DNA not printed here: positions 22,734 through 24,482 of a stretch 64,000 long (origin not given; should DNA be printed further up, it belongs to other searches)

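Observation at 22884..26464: Low-GC sensor + MscS-channel operon splits ureD from ureABC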

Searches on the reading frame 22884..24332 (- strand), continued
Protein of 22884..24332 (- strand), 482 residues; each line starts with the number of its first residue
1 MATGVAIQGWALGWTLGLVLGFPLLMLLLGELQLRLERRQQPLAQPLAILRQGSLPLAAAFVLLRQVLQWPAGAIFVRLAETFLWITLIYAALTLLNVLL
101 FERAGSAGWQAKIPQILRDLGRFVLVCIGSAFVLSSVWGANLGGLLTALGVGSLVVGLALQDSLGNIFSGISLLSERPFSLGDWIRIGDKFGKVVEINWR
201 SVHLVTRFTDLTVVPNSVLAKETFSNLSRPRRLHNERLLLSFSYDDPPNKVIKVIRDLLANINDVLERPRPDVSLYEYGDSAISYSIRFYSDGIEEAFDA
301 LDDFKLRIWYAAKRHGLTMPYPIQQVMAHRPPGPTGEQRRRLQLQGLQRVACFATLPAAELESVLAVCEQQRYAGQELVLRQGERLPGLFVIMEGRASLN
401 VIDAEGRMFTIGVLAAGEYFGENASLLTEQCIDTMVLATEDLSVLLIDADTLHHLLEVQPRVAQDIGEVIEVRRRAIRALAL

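Call 36: search_solved_structures(query=window:22884-24332:-, max_evalue=0.001, show_alignments=4)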
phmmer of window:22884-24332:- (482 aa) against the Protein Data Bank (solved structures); distinct sequences matched with E-value up to 0.001: 84 (the best 60 are shown).
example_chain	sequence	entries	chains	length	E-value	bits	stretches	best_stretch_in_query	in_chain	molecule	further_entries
9e65_A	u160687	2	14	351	2.6e-24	89.2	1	117-328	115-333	Low conductance mechanosensitive channel YnaI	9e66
9e68_G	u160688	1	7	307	4.7e-24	88.4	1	116-330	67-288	MscS/YnaI chimera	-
9h95_A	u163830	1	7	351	6.5e-24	87.9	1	117-330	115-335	Low conductance mechanosensitive channel YnaI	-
9h2p_A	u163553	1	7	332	7.4e-24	87.7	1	84-325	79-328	Low conductance mechanosensitive channel YnaI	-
5y4o_A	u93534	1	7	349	8.3e-24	87.5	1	117-329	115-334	Low conductance mechanosensitive channel YnaI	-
9e63_A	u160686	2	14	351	9.3e-24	87.4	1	117-328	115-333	Low conductance mechanosensitive channel YnaI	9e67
9e62_A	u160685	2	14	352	9.6e-24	87.3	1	117-328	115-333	Low conductance mechanosensitive channel YnaI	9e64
6urt_G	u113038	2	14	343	1.2e-23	87.1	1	117-327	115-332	Low conductance mechanosensitive channel YnaI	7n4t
6zye_E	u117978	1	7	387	1.2e-23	87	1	117-328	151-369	YnaI,Low conductance mechanosensitive channel YnaI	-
6zyd_E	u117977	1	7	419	1.5e-23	86.7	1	117-328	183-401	Low conductance mechanosensitive channel YnaI,Low conductance mechanosensitive channel Yna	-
9h2v_A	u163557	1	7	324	3.5e-19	72.3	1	84-326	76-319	Low conductance mechanosensitive channel YnaI,Small-conductance mechanosensitive channel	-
2vv5_A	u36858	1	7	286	4.7e-19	71.9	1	109-326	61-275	SMALL-CONDUCTANCE MECHANOSENSITIVE CHANNEL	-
9h2s_A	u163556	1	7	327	1.1e-18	70.6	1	117-326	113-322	Low conductance mechanosensitive channel YnaI,Small-conductance mechanosensitive channel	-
9p0n_A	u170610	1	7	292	1.4e-18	70.3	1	109-327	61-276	Small-conductance mechanosensitive channel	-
7onj_A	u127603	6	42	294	1.5e-18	70.2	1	109-327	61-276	Mechanosensitive channel of small conductance (MscS) | Small-conductance mechanosensitive channel | Mechanosensitive channel MscS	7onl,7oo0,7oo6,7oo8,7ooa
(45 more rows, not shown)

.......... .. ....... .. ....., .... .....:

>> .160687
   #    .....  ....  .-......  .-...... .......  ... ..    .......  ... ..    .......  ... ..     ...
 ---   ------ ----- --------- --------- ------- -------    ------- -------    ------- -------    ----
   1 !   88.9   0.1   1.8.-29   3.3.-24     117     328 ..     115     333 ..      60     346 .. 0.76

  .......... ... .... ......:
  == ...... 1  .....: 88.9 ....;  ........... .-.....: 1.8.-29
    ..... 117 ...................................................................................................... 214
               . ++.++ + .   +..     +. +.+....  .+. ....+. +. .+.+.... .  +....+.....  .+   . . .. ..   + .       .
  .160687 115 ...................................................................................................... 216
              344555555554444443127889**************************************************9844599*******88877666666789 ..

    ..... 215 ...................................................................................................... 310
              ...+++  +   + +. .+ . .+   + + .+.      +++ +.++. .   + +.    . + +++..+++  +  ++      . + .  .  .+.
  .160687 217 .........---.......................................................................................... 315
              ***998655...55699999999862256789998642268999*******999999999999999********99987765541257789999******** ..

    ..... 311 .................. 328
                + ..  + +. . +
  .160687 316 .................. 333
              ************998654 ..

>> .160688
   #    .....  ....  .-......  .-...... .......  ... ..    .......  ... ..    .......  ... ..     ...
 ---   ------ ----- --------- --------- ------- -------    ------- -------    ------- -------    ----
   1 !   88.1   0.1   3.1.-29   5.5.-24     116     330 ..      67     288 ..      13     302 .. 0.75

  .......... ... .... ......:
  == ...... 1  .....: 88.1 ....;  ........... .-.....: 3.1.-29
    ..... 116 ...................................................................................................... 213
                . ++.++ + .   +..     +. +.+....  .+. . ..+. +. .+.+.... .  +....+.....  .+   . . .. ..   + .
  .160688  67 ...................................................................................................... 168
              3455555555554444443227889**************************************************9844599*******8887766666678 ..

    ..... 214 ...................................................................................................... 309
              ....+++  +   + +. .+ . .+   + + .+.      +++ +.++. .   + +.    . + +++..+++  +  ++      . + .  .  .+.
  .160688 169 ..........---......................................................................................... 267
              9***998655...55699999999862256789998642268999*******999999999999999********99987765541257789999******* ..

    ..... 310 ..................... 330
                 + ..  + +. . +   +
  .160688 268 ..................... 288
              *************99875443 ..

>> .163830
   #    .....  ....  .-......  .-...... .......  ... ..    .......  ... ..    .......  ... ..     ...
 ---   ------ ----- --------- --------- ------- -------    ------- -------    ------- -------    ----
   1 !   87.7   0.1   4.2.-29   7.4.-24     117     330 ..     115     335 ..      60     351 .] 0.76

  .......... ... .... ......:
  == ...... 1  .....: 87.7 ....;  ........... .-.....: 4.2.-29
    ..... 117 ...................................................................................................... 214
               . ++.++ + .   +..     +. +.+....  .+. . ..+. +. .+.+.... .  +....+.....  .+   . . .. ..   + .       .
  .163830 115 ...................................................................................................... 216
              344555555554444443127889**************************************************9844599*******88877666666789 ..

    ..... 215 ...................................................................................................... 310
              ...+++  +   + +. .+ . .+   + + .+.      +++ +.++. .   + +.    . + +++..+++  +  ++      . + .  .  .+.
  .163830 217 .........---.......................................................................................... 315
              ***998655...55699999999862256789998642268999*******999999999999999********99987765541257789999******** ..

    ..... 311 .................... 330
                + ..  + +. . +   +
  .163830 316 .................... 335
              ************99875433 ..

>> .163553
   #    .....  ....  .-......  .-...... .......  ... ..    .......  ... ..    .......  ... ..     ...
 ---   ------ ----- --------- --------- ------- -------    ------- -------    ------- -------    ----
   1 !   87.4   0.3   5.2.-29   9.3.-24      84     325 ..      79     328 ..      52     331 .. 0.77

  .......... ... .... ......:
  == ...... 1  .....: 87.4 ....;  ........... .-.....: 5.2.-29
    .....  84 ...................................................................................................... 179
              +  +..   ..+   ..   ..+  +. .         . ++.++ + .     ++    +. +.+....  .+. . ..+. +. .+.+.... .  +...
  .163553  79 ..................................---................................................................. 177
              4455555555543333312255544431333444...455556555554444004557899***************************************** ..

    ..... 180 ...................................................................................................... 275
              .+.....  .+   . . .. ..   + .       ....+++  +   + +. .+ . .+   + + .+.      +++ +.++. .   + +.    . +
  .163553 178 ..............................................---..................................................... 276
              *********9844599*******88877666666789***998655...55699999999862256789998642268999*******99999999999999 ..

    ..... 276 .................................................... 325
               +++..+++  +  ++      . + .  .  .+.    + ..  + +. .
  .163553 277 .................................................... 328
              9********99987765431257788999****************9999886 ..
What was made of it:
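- On bCNG / MscS-linked CNB channels: Aligns to YnaI/MscS structures over residues 109-330 (call 36).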

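Call 42: find_encoding_contigs(protein=P0011, flank=7000, max_places=2)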
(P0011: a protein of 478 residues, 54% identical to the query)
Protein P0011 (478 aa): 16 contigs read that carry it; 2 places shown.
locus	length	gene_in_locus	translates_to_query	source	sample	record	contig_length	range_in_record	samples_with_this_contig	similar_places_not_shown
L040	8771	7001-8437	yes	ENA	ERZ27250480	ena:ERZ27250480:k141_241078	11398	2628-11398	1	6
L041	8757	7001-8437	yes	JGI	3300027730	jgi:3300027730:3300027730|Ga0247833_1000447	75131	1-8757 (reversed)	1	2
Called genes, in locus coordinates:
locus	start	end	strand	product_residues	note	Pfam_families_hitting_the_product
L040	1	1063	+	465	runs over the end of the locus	PF00282:Pyridoxal_deC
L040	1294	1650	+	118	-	-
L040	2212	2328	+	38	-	-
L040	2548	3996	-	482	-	PF00083:Sugar_tr, PF07690:MFS_1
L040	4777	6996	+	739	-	PF02743:dCache_1, PF00672:HAMP, PF00211:Guanylate_cyc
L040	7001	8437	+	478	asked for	PF00924:MS_channel_2nd, PF21082:MS_channel_3rd (weak), PF00027:cNMP_binding (weak)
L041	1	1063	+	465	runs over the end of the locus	PF00282:Pyridoxal_deC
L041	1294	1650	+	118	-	-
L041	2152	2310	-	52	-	PF07411:DUF1508 (weak)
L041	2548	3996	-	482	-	PF00083:Sugar_tr, PF07690:MFS_1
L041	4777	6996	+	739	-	PF02743:dCache_1, PF00672:HAMP, PF00211:Guanylate_cyc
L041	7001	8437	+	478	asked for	PF00924:MS_channel_2nd, PF21082:MS_channel_3rd (weak), PF00027:cNMP_binding (weak)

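Call 43: find_encoding_contigs(protein=P0008, flank=7000, max_places=2)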
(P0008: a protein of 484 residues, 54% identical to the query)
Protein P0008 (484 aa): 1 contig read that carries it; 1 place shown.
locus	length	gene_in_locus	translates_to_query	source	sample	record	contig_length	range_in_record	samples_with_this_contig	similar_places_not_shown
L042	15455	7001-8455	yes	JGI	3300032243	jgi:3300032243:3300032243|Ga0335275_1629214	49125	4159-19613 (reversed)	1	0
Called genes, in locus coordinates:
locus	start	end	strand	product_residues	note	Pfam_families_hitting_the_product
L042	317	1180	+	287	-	PF13489:Methyltransf_23, PF01209:Ubie_methyltran (weak), PF13847:Methyltransf_31 (weak), PF08241:Methyltransf_11, PF08242:Methyltransf_12 (weak), PF13649:Methyltransf_25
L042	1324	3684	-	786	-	PF08547:CIA30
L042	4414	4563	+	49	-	-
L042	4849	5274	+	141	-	-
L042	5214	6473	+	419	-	PF02743:dCache_1, PF00672:HAMP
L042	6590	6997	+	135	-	PF00211:Guanylate_cyc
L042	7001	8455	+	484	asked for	PF00924:MS_channel_2nd, PF21082:MS_channel_3rd, PF00027:cNMP_binding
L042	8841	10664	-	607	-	-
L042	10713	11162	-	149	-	PF03652:RuvX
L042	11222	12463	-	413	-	-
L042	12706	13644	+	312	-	PF04240:Caroten_synth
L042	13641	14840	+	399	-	PF00535:Glycos_transf_2, PF13641:Glyco_tranf_2_3, PF13632:Glyco_trans_2_3 (weak)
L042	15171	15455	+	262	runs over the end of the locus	PF03372:Exo_endo_phos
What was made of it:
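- One relative has a split receptor gene (L042, call 43).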

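Call 44: find_encoding_contigs(protein=P0019, flank=7000, max_places=2)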
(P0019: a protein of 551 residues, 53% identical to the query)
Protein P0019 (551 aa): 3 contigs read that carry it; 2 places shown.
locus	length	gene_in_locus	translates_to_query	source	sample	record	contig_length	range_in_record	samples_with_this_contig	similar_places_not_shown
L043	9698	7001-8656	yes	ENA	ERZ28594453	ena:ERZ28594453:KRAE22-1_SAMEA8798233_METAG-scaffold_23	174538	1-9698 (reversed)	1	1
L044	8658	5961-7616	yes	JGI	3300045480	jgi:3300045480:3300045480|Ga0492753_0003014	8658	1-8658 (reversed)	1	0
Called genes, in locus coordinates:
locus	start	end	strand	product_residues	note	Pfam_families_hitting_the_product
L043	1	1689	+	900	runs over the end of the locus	PF00521:DNA_topoisoIV, PF03989:DNA_gyraseA_C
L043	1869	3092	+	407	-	PF05834:Lycopene_cycl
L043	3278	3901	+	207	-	PF04755:PAP_fibrillin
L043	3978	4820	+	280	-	-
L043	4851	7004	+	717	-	PF02743:dCache_1, PF00672:HAMP, PF00211:Guanylate_cyc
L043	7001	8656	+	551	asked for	PF00924:MS_channel_2nd, PF21082:MS_channel_3rd, PF00027:cNMP_binding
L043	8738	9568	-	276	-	PF03372:Exo_endo_phos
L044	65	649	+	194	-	PF03989:DNA_gyraseA_C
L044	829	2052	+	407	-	PF05834:Lycopene_cycl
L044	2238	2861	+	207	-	PF04755:PAP_fibrillin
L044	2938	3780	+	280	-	-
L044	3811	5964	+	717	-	PF02743:dCache_1, PF00672:HAMP, PF00211:Guanylate_cyc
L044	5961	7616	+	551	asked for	PF00924:MS_channel_2nd, PF21082:MS_channel_3rd, PF00027:cNMP_binding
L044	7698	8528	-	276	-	PF03372:Exo_endo_phos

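Call 45: find_encoding_contigs(protein=P0042, flank=7000, max_places=2)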
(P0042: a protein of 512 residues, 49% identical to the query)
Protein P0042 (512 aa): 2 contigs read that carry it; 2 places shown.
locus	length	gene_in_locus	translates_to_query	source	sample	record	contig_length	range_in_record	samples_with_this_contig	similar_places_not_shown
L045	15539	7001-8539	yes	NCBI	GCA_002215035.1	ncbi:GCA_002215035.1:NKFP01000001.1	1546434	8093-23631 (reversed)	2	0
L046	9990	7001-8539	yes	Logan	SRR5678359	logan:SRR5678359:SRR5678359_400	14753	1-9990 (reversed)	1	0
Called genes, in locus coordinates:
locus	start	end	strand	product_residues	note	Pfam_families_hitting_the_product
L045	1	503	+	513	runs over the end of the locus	-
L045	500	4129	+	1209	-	PF14516:AAA_35, PF24782:WD40_MABP1-WDR62_2nd, PF24817:WD40_WDHD1_1st, PF25172:Beta-prop_WDR3_2nd, PF25175:Beta-prop_WDR5, PF00400:WD40, PF23381:Beta-prop_IFT122_1st, PF23414:Beta-prop_EML_2, +123 more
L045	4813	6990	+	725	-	PF02743:dCache_1 (weak), PF00672:HAMP, PF00211:Guanylate_cyc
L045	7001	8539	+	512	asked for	PF00924:MS_channel_2nd, PF21082:MS_channel_3rd, PF00027:cNMP_binding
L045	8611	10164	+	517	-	PF21088:MS_channel_1st, PF00924:MS_channel_2nd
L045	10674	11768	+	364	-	PF08240:ADH_N, PF16912:Glu_dehyd_C (faint), PF00107:ADH_zinc_N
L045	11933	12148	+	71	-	-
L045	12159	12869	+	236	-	PF09601:DUF2459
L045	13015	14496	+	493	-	PF00072:Response_reg, PF00211:Guanylate_cyc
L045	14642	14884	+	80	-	-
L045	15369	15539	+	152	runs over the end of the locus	-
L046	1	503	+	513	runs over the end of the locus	-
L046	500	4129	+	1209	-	PF14516:AAA_35, PF24782:WD40_MABP1-WDR62_2nd, PF24817:WD40_WDHD1_1st, PF25172:Beta-prop_WDR3_2nd, PF25175:Beta-prop_WDR5, PF00400:WD40, PF23381:Beta-prop_IFT122_1st, PF23414:Beta-prop_EML_2, +123 more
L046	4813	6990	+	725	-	PF02743:dCache_1 (weak), PF00672:HAMP, PF00211:Guanylate_cyc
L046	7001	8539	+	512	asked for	PF00924:MS_channel_2nd, PF21082:MS_channel_3rd, PF00027:cNMP_binding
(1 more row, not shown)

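Call 53: find_related_loci(query=A3, collection=metagenome_contigs, flank=6000)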
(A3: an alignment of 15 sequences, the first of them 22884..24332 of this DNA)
Query A3 (482 aa) in metagenome_contigs; peptide patterns used: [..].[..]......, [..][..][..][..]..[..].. (x = any residue, [..] = any of these).
600 stretches matched a pattern (row limit reached: there are more); 527 encode a relative of the query (tblastn E <= 1e-3); the best 80 are kept; 80 distinct loci.
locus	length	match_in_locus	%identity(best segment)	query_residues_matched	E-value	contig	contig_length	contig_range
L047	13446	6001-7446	98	1-482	0e+0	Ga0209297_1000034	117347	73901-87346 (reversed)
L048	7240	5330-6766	57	1-480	5e-171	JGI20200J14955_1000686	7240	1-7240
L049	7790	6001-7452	53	3-479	1e-153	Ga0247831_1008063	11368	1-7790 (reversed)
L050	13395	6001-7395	53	14-478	2e-143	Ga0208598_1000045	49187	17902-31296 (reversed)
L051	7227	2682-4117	57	1-480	5e-146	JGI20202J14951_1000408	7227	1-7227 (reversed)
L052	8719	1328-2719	52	14-477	5e-141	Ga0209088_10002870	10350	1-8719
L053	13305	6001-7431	51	1-476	3e-139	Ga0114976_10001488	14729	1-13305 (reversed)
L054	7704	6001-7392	53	14-477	4e-139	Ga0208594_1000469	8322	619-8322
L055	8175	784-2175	53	14-477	1e-137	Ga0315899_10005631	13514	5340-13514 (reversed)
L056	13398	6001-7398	48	12-478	3e-134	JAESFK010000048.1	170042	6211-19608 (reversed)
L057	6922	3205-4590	49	13-475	5e-133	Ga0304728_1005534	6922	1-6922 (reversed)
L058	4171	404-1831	47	5-480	1e-135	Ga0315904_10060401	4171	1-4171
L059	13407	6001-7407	46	12-480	7e-130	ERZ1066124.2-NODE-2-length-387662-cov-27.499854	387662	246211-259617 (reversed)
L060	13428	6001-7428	42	1-478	4e-125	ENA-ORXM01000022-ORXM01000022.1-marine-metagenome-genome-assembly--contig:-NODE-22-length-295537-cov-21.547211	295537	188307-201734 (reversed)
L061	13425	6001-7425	43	1-477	3e-123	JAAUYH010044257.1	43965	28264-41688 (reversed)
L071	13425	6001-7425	47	6-480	4e-135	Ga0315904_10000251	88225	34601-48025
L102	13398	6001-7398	39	14-478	9e-105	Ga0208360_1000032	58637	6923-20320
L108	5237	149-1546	39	14-478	1e-102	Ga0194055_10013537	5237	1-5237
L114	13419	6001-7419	40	8-482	3e-112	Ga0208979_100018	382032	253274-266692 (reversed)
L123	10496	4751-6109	39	18-476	7e-97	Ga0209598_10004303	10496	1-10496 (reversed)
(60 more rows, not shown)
